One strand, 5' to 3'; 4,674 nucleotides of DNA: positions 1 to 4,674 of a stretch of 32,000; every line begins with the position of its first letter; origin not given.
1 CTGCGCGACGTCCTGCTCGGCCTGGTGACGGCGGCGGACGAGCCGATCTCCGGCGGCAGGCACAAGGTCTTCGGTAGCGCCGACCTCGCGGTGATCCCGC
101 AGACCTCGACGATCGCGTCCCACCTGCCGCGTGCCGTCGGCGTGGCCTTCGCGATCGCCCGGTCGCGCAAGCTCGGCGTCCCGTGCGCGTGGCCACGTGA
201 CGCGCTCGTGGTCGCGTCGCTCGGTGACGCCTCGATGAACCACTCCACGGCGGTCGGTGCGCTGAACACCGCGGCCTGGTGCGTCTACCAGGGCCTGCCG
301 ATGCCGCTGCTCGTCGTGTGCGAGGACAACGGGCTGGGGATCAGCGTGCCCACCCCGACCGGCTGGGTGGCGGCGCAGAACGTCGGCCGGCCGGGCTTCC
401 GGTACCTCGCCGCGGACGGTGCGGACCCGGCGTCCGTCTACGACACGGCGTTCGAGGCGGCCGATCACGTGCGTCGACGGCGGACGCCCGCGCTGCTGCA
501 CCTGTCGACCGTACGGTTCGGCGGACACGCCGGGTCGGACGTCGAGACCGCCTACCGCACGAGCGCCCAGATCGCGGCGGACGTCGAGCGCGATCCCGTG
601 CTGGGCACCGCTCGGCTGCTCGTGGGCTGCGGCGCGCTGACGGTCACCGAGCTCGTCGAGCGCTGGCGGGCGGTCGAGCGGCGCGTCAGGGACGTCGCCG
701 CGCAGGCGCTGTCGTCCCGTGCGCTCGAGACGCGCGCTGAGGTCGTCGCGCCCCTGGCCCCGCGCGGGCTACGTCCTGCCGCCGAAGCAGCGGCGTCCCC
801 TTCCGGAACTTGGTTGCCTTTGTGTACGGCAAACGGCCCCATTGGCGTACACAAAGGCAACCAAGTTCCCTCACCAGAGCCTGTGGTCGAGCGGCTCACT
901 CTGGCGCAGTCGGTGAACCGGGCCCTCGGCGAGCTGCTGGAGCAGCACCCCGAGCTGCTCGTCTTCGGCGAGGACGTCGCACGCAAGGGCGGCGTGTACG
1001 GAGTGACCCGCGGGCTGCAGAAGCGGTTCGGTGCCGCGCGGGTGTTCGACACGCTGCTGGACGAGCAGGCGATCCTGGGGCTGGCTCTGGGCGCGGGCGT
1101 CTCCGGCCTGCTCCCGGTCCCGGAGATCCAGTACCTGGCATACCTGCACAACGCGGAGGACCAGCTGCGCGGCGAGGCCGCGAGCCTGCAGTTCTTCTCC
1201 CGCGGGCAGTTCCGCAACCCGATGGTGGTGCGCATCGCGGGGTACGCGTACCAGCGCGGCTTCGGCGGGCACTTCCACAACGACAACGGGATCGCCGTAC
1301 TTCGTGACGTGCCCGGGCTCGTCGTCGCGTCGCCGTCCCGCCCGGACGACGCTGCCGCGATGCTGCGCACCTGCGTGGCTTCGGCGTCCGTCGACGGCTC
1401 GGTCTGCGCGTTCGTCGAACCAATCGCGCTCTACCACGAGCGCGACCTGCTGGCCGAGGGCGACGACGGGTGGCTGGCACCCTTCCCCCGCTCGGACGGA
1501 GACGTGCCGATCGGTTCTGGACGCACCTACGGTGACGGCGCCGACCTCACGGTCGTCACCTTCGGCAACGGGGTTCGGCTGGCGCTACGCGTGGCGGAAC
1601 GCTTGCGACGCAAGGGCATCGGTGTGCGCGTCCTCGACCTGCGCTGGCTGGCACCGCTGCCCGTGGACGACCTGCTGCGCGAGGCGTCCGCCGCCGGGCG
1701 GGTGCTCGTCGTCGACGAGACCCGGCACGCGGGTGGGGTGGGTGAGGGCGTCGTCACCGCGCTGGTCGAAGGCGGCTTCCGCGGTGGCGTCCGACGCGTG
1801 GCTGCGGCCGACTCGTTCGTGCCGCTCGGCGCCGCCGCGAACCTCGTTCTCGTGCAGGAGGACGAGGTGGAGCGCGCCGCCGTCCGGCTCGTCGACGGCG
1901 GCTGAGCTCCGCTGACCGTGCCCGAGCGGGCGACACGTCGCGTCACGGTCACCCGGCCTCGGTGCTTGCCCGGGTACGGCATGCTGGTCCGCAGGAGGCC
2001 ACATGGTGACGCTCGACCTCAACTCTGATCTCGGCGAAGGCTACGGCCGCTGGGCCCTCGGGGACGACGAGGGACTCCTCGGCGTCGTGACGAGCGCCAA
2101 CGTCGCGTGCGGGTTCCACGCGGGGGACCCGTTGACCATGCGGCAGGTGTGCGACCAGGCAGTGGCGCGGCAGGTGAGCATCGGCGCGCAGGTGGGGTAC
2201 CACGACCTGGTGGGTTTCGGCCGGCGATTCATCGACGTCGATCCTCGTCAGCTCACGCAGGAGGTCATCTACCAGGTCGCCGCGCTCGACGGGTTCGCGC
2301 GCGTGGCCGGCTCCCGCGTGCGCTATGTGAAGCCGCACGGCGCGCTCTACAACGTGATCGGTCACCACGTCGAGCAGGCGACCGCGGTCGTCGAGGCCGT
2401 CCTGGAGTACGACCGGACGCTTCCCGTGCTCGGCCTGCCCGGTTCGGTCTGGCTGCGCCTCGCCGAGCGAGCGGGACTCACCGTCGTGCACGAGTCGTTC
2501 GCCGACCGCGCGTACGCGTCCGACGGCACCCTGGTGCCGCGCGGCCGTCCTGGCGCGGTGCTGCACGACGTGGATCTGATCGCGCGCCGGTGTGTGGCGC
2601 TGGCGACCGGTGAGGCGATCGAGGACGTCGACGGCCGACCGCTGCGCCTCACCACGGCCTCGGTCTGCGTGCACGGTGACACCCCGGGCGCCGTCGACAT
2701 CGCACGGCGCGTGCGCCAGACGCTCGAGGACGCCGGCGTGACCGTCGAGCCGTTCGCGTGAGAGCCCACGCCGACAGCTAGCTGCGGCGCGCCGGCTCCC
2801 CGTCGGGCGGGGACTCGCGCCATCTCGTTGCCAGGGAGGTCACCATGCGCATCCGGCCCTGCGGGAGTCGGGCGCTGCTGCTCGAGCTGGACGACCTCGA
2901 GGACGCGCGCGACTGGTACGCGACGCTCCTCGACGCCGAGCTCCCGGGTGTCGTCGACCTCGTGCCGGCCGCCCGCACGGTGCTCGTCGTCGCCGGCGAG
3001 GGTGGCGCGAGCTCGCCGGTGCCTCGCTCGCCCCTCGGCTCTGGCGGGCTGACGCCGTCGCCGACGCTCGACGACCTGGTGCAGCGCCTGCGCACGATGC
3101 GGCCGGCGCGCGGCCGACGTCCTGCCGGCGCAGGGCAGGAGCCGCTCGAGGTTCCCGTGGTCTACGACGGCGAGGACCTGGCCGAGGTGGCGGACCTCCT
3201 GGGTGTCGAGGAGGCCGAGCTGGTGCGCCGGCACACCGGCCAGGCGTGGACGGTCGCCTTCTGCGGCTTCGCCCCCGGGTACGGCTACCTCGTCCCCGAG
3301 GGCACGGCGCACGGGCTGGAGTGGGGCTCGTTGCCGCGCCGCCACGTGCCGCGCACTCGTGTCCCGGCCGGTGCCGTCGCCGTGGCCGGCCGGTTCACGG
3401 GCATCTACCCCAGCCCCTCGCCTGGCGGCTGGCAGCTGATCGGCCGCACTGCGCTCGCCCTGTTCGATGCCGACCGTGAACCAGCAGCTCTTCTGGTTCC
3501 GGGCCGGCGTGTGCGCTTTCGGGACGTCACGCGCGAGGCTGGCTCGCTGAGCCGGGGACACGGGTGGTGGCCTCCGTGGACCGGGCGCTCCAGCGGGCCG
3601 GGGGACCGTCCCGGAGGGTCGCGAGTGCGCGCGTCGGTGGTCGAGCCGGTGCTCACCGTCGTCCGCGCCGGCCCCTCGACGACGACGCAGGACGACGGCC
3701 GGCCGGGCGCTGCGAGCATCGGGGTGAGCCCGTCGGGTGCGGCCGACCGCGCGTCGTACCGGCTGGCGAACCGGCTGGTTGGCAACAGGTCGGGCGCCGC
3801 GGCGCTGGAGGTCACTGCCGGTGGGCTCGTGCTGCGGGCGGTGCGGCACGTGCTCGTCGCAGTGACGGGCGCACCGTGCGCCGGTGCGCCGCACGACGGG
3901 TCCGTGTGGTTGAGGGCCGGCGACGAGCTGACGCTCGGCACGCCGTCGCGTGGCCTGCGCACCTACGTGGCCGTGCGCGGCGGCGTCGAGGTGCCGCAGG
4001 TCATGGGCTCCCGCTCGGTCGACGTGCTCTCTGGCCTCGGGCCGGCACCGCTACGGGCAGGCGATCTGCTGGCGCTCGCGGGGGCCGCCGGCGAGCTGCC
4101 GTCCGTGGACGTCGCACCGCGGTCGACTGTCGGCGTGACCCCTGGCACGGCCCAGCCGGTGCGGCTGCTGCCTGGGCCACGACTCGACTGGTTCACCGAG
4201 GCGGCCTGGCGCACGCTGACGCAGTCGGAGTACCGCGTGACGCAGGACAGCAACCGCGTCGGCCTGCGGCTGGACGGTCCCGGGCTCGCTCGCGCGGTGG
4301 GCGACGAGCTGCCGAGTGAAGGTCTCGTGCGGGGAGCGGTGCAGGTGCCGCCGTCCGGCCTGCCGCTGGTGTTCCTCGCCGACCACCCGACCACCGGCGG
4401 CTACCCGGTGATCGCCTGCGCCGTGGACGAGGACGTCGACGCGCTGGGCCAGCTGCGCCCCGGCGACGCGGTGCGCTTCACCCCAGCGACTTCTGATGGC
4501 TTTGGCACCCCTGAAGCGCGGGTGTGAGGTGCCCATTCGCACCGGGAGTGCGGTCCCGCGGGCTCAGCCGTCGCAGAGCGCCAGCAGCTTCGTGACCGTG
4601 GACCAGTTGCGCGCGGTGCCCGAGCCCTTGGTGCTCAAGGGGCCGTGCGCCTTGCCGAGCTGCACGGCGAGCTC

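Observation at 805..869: AT-rich 65-bp perfect palindrome inserted in frame in the E1 alpha/beta linker (RPE- or MITE-like element?)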

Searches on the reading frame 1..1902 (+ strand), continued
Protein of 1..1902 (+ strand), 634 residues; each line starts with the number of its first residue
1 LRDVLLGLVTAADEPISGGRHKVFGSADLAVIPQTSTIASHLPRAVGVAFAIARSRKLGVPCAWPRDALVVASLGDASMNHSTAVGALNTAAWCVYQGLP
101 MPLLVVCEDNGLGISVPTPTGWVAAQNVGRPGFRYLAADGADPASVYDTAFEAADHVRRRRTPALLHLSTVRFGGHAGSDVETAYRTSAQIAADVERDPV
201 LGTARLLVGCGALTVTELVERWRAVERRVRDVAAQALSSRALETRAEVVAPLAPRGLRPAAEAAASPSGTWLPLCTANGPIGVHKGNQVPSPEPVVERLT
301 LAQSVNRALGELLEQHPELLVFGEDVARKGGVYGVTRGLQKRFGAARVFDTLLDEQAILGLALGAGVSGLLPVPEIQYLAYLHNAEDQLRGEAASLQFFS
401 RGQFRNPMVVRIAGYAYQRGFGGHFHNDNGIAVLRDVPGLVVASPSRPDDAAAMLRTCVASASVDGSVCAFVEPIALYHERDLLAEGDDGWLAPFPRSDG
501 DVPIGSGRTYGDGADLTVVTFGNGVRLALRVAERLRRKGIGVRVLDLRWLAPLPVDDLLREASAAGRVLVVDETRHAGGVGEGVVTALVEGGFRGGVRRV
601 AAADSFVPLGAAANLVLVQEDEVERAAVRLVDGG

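Call 15: find_encoding_contigs(protein=P0007, flank=10000, max_places=2)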
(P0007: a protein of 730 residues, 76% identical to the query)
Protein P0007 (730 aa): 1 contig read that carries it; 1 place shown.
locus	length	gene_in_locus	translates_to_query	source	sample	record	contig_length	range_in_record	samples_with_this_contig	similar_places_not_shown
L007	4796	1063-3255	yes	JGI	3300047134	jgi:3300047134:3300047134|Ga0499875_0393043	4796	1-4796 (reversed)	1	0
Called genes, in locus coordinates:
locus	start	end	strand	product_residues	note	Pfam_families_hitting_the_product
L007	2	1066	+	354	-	?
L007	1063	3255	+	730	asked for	PF00676:E1_dh, PF02779:Transket_pyr, PF02780:Transketolase_C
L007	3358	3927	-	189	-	PF08002:DUF1697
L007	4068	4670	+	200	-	PF01058:Oxidored_q6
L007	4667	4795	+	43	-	?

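Call 44: find_encoding_contigs(protein=P0019, flank=3000, max_places=2)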
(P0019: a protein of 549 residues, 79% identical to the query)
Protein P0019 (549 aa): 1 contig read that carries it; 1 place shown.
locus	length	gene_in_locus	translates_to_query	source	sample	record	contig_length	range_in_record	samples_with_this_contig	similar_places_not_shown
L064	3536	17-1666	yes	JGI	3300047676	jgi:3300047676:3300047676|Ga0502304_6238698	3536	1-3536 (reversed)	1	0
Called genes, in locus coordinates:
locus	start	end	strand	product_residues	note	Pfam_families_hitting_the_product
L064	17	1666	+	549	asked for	PF00676:E1_dh, PF17147:PFOR_II (faint), PF02779:Transket_pyr, PF02780:Transketolase_C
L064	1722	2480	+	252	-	PF03746:LamB_YcsF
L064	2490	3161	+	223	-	PF02682:CT_C_D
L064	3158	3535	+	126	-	?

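Call 45: find_encoding_contigs(protein=P0008, flank=3000, max_places=2)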
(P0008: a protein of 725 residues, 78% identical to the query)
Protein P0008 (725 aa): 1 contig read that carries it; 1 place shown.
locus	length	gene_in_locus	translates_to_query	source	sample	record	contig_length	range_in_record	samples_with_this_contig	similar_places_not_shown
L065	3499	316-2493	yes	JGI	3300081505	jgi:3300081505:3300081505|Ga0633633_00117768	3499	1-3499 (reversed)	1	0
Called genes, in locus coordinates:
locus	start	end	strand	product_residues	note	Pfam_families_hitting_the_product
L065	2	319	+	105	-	?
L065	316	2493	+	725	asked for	PF00676:E1_dh, PF02779:Transket_pyr, PF02780:Transketolase_C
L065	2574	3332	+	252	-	PF03746:LamB_YcsF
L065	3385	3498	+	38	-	?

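Call 76: predict_structure(alignment_id=A1)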
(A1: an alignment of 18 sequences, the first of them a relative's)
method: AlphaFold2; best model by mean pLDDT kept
length: 634 residues; sequences in the alignment: 18
mean_pLDDT: 54.4   pTM: 0.41
mean pLDDT of the five models: 54.4, 53.4, 52.2, 48.1, 46.6
residues with pLDDT >= 90: 38; 70-90: 132; 50-70: 160; < 50: 304
segments of 3 or more residues with pLDDT < 50: 1-26, 28-30, 33-37, 112-117, 171-186, 197-199, 241-302, 322-336, 349-449, 463-501, 575-578, 604-616
pLDDT, mean of each block of 10 residues (from residue 1): 32 30 42 51 71 64 69 70 69 79 81 49 76 82 71 87 83 37 46 51 55 61 55 54 41 29 31 28 27 37 56 58 38 44 55 45 42 32 28 31 36 31 29 37 45 53 47 36 28 37 66 89 71 89 77 74 91 56 79 89 42 47 89 72
secondary structure, 60 per line:
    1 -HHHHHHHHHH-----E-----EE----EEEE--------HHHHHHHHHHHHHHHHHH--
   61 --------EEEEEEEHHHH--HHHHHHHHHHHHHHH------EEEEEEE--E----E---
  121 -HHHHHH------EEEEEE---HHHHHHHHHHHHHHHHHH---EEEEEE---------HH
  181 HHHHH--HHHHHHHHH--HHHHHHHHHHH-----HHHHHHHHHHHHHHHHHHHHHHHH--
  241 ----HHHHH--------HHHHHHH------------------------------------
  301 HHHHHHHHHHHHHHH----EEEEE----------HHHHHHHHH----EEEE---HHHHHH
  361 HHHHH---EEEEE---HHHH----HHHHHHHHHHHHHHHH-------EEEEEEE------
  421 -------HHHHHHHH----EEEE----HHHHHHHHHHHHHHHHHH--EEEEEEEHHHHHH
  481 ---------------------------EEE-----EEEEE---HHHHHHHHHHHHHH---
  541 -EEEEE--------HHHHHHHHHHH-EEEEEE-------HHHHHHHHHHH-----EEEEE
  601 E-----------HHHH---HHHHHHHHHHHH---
elements in order (helices of 4 or more, strands of 3 or more residues): H2-11 E29-32 H41-58 E69-75 H76-79 H82-96 E103-109 H122-127 E134-139 H143-160 E164-169 H179-185 H188-196 H199-209 H215-238 H245-249 H258-264 H301-315 E320-324 H335-343 E348-351 H355-365 E369-373 H377-380 H385-400 E408-414 H428-435 E440-443 H448-465 E468-474 H475-480 E508-510 E516-520 H524-537 E542-546 H555-565 E567-572 H580-590 E596-601 H613-616 H620-631
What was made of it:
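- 751..912 (+): Hypervariable alpha-beta linker, from the conserved PLAPR motif to the conserved LTLAQS motif. It holds the insertion. In a poor AlphaFold model, residues 241-302 have the lowest pLDDT and residues 265-300 have no secondary structure (call 76; weak evidence).
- Tried and rejected: The AlphaFold model was too poor (pLDDT 54) to say more than that the linker is the least confident segment (call 76).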

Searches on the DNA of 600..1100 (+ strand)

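Call 36: search_rna_families(source=window, start=600, end=1100, threshold=evalue, max_evalue=10)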
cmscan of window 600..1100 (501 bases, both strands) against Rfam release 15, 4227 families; matches with E-value up to 10: 4.
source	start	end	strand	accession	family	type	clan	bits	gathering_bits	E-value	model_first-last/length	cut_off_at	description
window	804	870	+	RF03208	mir-1781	Gene; miRNA;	-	26.3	68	0.0073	1-86/86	no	mir-1781 microRNA precursor family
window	803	872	+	RF03342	mir-1467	Gene; miRNA;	-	24.7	90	0.021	1-93/93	no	mir-1467 microRNA precursor family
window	929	964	+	RF01522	TB10Cs1H1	Gene; snRNA; snoRNA; HACA-box;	-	14.7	45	4.4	15-54/71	no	Trypanosomatid snoRNA TB10Cs1H1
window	801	868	-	RF02812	asponA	Gene; antisense;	-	7.4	113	9.1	1-295/295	no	anti ponA RNA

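Call 51: search_dna_similar(query=window:795-880:+, collection=plasmids, mode=distant, max_evalue=0.1, max_rows=20)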
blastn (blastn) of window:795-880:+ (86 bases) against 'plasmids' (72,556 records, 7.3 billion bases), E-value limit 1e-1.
No match.

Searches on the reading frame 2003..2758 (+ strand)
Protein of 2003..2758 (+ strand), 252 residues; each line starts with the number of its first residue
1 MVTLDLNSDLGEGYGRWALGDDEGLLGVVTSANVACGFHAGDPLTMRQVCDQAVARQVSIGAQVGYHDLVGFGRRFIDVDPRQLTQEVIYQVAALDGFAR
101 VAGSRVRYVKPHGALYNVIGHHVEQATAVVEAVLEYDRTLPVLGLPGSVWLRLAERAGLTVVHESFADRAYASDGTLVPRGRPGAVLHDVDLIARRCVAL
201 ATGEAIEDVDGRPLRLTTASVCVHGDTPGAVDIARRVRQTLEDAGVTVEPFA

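Call 8: find_encoding_contigs(protein=window:2003-2758:+, flank=10000, max_places=6)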
Protein window:2003-2758:+ (252 aa): no gene with exactly this product is on record in the collection.

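Call 66: search_protein_families(library=pfam, proteins=[window:2003-2758:+], max_evalue=0.0001)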
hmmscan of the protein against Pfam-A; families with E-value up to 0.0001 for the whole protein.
window:2003-2758:+ (252 aa): 1 family
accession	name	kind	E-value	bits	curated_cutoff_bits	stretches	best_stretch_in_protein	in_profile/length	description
PF03746.21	LamB_YcsF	-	2.8e-95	319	22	1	4-242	1-239/239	LamB/YcsF family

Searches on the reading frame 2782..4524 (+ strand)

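Call 66: search_protein_families(library=pfam, proteins=[window:2782-4524:+], max_evalue=0.0001)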
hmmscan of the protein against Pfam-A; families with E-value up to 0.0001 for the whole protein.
window:2782-4524:+ (581 aa): 2 families
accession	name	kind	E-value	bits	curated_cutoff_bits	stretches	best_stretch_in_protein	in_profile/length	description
PF02626.20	CT_A_B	-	1.2e-84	284.5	25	1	313-568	1-261/261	Carboxyltransferase domain, subdomain A and B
PF02682.21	CT_C_D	-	8.5e-53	179.5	22.1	1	22-238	1-202/202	Carboxyltransferase domain, subdomain C and D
